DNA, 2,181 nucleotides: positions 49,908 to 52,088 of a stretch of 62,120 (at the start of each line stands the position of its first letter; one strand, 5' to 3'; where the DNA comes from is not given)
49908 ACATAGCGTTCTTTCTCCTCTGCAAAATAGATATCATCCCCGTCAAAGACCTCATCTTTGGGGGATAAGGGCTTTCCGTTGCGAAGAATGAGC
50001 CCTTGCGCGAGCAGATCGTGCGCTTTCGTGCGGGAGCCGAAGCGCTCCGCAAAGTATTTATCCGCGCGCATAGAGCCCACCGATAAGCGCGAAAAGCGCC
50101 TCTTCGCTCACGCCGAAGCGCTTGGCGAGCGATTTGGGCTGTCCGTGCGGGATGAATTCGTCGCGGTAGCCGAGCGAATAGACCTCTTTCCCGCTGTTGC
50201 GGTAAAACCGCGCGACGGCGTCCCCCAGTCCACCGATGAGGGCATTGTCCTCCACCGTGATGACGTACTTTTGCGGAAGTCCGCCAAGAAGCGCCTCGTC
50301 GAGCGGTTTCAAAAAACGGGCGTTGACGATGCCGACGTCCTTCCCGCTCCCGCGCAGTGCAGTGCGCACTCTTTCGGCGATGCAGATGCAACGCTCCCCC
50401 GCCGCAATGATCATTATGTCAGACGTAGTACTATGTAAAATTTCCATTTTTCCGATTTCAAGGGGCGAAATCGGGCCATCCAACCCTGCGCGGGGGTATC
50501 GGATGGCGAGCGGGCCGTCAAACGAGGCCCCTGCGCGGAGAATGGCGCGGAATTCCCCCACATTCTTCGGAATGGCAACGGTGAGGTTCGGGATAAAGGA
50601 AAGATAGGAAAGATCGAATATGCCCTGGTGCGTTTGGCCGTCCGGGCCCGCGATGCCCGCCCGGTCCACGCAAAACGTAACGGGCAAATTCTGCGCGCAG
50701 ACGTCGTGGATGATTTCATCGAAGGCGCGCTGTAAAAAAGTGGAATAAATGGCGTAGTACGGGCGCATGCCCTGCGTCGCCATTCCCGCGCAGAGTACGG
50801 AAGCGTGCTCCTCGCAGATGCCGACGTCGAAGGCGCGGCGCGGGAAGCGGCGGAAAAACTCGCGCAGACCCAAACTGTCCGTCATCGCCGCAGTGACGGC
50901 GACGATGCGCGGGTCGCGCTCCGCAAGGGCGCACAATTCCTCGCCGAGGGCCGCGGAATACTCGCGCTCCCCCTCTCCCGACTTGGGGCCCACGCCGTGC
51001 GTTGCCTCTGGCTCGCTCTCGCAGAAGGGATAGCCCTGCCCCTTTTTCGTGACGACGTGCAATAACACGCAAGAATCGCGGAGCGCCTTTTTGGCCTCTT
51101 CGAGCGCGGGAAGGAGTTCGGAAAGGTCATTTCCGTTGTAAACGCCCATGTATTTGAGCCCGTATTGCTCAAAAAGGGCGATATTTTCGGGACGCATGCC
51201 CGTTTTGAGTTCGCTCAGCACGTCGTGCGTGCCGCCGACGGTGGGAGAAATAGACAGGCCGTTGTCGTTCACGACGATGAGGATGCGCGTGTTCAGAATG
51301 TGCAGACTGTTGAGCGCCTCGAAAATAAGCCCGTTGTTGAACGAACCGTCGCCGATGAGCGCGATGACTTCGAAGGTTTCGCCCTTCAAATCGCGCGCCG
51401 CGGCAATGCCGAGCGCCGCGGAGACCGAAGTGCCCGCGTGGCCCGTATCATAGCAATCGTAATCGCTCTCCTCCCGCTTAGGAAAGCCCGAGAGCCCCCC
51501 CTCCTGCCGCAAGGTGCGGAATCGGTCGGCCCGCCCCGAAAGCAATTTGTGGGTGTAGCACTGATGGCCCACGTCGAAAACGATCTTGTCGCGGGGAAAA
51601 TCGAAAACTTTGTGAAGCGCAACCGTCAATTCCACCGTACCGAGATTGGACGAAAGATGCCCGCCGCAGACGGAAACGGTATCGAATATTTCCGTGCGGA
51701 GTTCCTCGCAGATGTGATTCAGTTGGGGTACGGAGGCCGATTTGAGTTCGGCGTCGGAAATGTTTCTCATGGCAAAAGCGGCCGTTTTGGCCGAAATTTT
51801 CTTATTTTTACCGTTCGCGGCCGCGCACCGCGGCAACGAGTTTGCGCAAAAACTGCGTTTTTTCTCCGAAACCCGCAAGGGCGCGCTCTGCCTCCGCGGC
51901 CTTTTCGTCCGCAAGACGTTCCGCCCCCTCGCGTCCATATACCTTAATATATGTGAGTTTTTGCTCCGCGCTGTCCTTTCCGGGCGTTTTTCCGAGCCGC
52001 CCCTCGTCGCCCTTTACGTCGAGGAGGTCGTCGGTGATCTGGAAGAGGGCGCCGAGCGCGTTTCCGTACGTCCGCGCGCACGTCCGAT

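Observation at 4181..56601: Six copies of a conserved ~28-nt AT-rich composite-palindrome motif (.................-N4-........), each co-oriented with the local genes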

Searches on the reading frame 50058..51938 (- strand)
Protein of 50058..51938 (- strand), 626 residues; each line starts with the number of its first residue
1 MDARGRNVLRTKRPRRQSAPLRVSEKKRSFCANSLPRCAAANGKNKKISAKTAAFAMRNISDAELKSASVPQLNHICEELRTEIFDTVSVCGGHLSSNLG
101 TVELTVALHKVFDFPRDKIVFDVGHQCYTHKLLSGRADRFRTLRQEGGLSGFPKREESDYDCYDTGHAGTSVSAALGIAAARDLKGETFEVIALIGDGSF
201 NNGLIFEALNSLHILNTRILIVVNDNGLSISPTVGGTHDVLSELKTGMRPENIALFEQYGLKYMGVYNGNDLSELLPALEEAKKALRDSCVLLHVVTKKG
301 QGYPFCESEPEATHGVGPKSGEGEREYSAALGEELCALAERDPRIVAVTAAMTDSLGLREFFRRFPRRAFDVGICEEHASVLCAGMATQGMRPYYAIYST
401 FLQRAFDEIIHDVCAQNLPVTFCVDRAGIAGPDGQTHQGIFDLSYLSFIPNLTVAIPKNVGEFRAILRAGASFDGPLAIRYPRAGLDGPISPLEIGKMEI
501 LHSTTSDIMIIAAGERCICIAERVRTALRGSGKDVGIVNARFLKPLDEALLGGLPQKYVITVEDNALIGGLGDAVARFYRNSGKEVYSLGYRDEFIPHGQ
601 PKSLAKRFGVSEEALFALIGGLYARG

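Call 27: search_protein_families(library=pfam, proteins=[window:50058-51938:-])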
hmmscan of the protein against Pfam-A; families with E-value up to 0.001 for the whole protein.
window:50058-51938:- (626 aa): 6 families
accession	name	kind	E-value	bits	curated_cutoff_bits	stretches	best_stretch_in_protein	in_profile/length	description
PF13292.11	DXP_synthase_N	-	1.9e-88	296.7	21.2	2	62-247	7-192/274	1-deoxy-D-xylulose-5-phosphate synthase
PF02779.29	Transket_pyr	-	5.5e-41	140.5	27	1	326-484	4-170/174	Transketolase, pyrimidine binding domain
PF02780.25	Transketolase_C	-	2e-14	54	25.9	1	496-614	1-123/124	Transketolase, C-terminal domain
PF02775.26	TPP_enzyme_C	-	1.2e-06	28.8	21.9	1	163-293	25-149/151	Thiamine pyrophosphate enzyme, C-terminal TPP binding domain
PF00676.26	E1_dh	-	7e-06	25.7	22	1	168-231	103-166/300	Dehydrogenase E1 component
PF00456.26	Transketolase_N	-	8.9e-06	25.3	22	1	93-316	23-261/334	Transketolase, thiamine diphosphate binding domain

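Call 30: search_solved_structures(query=window:50058-51938:-, show_alignments=2, max_evalue=1e-30)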
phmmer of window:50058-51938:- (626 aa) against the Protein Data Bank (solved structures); distinct sequences matched with E-value up to 1e-30: 14.
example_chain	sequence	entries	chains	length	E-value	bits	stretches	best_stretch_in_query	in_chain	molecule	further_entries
8a29_A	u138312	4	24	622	2.4e-134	452.2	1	58-611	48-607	1-deoxy-D-xylulose-5-phosphate synthase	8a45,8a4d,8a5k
6xxg_AAA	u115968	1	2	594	7.3e-134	450.6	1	63-619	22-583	1-deoxy-D-xylulose-5-phosphate synthase,1-deoxy-D-xylulose-5-phosphate synthase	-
6ouv_A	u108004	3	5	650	4.8e-131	441.3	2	249-619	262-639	1-deoxy-D-xylulose-5-phosphate synthase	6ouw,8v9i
2o1x_A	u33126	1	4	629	4.9e-131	441.3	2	249-619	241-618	1-deoxy-D-xylulose-5-phosphate synthase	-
2o1s_A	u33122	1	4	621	8.4e-126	424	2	254-616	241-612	1-deoxy-D-xylulose-5-phosphate synthase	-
8a8y_A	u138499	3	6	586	4.4e-125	421.6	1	63-613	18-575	1-deoxy-D-xylulose-5-phosphate synthase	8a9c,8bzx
7bzx_B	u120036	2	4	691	1.1e-123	417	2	251-609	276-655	1-deoxy-D-xylulose-5-phosphate synthase, chloroplastic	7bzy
9hn8_A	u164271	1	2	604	8.2e-120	404.2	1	62-621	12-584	1-deoxy-D-xylulose-5-phosphate synthase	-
8ogh_A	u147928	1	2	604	2.7e-119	402.5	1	62-621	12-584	1-deoxy-D-xylulose-5-phosphate synthase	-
7a9h_AAA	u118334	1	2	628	2.8e-119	402.4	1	62-621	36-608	1-deoxy-D-xylulose-5-phosphate synthase,1-deoxy-D-xylulose-5-phosphate synthase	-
7a9g_AAA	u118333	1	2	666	1.2e-115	390.4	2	254-621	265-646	1-deoxy-D-xylulose-5-phosphate synthase,1-deoxy-D-xylulose-5-phosphate synthase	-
9kpq_A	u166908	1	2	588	5.6e-97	328.8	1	59-599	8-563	1-deoxy-D-xylulose-5-phosphate synthase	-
8r2h_A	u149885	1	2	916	4.5e-68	233.3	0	333-485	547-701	1-deoxy-D-xylulose-5-phosphate synthase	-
6yaj_AAA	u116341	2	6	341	1.1e-38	136.2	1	329-617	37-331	C-terminal chain of split transketolase from Carboxydothermus hydrogenoformans | C-terminal component of the split chain transketolase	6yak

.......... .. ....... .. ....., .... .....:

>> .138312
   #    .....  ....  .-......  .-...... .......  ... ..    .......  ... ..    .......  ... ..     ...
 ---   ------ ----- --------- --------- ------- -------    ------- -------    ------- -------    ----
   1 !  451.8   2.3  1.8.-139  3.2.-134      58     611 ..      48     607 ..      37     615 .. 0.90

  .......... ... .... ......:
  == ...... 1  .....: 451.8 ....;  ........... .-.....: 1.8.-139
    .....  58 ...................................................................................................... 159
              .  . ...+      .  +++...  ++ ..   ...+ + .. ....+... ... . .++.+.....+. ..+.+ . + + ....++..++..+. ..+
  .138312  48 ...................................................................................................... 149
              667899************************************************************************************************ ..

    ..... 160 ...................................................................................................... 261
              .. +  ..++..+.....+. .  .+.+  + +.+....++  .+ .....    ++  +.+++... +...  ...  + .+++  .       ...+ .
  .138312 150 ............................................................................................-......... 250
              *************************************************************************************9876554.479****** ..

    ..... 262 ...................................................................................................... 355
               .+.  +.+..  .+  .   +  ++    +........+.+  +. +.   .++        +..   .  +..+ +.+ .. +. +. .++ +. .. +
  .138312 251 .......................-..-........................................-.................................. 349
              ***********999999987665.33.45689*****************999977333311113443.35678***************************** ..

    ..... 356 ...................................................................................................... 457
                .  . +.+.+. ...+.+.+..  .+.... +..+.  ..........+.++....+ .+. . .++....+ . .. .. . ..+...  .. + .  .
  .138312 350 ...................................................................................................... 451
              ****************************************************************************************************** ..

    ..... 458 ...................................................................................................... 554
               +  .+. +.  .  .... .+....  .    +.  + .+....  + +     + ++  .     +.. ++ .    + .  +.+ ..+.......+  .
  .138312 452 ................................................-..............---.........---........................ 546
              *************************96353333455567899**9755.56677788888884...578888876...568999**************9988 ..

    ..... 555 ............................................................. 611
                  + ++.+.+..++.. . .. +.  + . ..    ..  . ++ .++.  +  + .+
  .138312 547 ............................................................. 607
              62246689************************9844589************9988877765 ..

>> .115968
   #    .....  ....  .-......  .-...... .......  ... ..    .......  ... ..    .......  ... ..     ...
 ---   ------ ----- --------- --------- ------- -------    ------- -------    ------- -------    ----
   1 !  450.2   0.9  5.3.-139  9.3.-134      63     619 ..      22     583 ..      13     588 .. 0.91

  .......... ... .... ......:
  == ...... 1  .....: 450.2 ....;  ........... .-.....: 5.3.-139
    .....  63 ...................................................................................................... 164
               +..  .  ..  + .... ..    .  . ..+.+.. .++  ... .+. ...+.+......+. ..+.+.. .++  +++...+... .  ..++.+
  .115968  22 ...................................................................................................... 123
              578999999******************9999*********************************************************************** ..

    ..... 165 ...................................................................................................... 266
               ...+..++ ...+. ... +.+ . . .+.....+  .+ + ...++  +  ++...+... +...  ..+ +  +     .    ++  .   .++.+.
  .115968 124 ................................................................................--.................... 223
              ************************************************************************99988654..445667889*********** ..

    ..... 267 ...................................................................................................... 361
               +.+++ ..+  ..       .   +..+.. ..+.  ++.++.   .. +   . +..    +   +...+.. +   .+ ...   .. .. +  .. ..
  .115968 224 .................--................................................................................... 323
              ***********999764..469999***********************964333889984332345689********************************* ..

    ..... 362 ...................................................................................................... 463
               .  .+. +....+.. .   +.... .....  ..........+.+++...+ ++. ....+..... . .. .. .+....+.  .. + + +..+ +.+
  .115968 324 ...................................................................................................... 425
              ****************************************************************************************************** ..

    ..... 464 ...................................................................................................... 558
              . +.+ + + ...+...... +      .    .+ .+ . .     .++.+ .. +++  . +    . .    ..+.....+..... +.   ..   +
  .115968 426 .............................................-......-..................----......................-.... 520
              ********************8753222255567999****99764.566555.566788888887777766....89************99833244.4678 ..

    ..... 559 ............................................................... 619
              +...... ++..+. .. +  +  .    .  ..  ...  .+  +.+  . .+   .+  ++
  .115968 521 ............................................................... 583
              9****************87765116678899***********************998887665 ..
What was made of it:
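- On REP/BIME (RAYT-mobilised repeats): There is no insertion in Dxs (call 30).
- Evolved in place: the Dxs alignment shows no insertion (call 30), and the flanks extend into neighbouring coding sequence. In-CDS copies are not insertions (call 30).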
